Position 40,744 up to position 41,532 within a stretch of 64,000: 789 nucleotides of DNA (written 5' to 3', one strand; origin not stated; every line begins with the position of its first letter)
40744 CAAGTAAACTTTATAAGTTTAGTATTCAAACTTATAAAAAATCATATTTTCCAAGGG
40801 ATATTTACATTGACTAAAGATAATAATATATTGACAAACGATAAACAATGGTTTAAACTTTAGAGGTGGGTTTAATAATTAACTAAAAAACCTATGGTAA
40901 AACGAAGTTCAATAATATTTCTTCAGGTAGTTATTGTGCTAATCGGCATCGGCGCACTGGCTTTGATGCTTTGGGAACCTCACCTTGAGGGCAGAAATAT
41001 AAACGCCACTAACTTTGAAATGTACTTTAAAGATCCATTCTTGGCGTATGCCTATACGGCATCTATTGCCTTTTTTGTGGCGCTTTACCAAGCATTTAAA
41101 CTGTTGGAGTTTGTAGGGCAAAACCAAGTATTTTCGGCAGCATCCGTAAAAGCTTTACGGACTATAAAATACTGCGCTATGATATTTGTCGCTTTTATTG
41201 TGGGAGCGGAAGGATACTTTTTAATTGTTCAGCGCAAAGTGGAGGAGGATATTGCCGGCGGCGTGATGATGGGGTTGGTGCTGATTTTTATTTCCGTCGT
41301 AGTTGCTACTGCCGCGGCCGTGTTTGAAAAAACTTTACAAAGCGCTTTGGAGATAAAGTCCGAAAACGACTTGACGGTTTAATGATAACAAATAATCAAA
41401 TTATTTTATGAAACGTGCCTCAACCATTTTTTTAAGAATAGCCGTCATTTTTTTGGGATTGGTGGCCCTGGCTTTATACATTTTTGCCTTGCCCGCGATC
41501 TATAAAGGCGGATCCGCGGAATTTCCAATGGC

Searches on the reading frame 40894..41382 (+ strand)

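Call 58: search_protein_families(library=pfam, proteins=[window:40894-41382:+], max_evalue=0.00001)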
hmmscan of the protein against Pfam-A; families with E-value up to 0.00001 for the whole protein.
window:40894-41382:+ (162 aa): 1 family
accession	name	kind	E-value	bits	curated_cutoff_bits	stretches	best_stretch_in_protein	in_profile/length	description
PF11188.13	DUF2975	-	1.5e-28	99.7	27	1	44-162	15-130/130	Protein of unknown function (DUF2975)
